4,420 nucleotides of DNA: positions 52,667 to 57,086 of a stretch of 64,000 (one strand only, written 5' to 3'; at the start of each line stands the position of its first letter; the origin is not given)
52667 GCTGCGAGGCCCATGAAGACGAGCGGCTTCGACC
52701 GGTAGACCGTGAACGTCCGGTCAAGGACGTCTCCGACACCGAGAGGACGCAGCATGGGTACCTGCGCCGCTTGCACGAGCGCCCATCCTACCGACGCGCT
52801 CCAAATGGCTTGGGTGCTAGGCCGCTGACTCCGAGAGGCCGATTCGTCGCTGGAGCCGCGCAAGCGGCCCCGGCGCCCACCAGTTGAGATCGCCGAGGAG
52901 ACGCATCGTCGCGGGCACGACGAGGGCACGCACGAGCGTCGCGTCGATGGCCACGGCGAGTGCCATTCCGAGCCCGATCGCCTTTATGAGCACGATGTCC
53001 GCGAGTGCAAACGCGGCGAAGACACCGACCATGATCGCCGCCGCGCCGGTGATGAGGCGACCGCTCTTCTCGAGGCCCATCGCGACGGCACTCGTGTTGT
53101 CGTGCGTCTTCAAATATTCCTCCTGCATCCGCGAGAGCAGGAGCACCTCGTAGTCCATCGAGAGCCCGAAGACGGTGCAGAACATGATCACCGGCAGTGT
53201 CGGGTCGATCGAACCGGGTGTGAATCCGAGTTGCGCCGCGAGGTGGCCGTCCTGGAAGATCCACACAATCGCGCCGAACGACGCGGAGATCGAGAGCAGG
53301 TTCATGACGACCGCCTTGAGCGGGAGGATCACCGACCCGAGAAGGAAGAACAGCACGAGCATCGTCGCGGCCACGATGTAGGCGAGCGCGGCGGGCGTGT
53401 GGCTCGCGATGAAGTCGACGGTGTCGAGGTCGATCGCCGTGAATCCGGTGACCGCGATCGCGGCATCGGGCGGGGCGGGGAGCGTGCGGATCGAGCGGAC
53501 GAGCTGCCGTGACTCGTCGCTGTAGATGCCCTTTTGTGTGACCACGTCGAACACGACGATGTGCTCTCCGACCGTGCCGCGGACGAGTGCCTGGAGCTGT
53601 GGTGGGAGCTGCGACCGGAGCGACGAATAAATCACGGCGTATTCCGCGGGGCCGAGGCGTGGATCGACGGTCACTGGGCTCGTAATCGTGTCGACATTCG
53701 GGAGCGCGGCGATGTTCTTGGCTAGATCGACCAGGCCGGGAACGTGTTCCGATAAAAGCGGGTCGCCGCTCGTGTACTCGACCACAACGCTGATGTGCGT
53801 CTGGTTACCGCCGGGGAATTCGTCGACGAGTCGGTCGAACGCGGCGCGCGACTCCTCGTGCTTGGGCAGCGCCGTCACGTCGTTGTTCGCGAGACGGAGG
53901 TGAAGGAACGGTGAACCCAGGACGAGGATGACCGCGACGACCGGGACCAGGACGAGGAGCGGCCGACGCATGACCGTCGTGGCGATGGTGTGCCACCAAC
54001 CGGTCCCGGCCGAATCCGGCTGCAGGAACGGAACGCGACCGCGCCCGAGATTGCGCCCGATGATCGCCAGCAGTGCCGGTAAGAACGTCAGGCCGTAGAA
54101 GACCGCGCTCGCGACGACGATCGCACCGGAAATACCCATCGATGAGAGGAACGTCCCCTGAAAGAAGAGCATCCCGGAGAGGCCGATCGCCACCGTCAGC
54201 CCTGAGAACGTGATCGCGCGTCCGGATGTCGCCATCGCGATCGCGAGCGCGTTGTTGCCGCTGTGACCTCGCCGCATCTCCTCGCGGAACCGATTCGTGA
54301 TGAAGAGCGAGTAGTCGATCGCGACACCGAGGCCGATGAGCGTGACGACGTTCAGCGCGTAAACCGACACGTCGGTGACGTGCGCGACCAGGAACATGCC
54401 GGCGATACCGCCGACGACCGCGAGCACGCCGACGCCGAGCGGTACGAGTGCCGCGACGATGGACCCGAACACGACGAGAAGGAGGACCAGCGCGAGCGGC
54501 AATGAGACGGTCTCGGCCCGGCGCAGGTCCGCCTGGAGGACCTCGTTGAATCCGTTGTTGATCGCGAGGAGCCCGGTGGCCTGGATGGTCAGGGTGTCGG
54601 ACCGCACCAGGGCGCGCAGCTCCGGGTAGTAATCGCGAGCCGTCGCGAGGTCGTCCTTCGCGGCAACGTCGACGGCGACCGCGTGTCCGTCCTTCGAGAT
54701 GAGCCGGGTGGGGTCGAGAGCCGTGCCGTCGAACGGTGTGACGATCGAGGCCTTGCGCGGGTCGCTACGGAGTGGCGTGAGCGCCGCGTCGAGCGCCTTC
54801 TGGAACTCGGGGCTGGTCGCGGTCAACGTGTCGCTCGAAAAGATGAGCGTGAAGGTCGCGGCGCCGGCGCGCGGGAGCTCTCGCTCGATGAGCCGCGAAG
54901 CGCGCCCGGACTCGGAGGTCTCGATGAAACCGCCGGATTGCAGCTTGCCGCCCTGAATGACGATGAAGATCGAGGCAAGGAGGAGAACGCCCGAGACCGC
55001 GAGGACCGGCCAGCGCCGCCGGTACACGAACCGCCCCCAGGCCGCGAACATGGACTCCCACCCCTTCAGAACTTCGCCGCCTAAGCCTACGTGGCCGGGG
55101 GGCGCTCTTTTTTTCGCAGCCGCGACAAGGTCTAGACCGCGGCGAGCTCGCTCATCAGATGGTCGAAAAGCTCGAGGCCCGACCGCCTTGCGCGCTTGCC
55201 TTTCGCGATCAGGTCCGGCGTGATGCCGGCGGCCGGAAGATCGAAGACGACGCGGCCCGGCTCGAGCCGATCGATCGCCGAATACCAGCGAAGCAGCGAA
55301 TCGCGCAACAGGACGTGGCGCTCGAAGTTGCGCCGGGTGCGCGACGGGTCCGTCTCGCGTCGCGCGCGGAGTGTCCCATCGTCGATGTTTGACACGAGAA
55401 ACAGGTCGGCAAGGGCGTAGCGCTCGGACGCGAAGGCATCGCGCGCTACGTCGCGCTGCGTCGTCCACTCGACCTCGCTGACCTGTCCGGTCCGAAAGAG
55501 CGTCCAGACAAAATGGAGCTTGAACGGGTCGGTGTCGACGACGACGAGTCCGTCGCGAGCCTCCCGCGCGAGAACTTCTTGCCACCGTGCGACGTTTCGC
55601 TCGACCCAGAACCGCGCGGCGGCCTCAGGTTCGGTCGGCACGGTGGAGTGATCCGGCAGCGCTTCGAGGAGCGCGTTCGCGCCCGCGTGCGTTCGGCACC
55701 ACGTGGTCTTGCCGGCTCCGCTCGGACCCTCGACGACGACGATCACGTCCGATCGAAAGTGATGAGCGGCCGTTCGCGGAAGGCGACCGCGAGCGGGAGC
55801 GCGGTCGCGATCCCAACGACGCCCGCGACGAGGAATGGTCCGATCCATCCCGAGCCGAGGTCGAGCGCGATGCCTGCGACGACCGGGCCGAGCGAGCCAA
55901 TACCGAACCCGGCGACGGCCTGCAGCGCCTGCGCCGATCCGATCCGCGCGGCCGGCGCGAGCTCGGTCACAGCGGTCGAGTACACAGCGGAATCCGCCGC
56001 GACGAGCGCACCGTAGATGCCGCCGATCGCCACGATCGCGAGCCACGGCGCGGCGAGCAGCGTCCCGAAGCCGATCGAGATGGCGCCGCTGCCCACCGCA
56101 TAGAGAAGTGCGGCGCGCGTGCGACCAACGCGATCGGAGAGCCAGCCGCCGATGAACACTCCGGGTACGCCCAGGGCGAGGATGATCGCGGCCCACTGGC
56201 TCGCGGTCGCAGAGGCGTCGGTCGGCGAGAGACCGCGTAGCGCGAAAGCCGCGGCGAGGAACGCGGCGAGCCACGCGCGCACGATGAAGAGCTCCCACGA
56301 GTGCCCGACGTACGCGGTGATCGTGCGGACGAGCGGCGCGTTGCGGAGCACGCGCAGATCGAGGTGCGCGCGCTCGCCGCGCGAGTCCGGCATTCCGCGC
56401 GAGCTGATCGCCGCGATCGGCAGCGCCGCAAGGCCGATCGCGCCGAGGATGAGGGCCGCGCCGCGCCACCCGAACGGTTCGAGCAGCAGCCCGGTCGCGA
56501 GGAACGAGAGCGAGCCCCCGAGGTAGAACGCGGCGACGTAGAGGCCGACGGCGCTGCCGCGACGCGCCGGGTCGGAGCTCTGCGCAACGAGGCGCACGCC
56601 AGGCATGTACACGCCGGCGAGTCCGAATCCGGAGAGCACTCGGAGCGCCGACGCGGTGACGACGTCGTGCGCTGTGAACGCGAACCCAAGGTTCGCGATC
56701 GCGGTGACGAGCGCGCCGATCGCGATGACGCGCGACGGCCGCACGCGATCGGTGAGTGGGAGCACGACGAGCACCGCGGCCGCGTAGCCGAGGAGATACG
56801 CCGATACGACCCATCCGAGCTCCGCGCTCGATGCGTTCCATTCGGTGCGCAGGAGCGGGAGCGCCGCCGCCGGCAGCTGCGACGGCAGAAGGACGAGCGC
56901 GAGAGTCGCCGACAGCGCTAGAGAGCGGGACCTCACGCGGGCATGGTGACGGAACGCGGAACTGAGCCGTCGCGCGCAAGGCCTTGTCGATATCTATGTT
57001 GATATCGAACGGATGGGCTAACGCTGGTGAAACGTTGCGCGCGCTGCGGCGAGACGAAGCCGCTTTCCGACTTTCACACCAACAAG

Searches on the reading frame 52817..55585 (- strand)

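Call 29: search_protein_families(library=pfam, max_evalue=0.001, proteins=[window:52817-55585:-])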
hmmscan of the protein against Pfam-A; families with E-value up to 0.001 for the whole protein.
window:52817-55585:- (922 aa): 1 family
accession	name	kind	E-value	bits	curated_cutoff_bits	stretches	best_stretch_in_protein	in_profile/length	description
PF03176.21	MMPL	-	1e-80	271.6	20.5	2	224-544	7-332/333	MMPL family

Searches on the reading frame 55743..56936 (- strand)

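Call 29: search_protein_families(library=pfam, max_evalue=0.001, proteins=[window:55743-56936:-])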
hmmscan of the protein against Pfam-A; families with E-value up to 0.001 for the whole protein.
window:55743-56936:- (397 aa): 2 families
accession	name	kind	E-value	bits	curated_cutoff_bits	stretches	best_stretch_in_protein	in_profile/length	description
PF07690.21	MFS_1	-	2.5e-39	135.6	33.4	2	11-235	4-220/347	Major Facilitator Superfamily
PF00083.30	Sugar_tr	-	7.3e-06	25.6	22.3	1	35-145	43-155/452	Sugar (and other) transporter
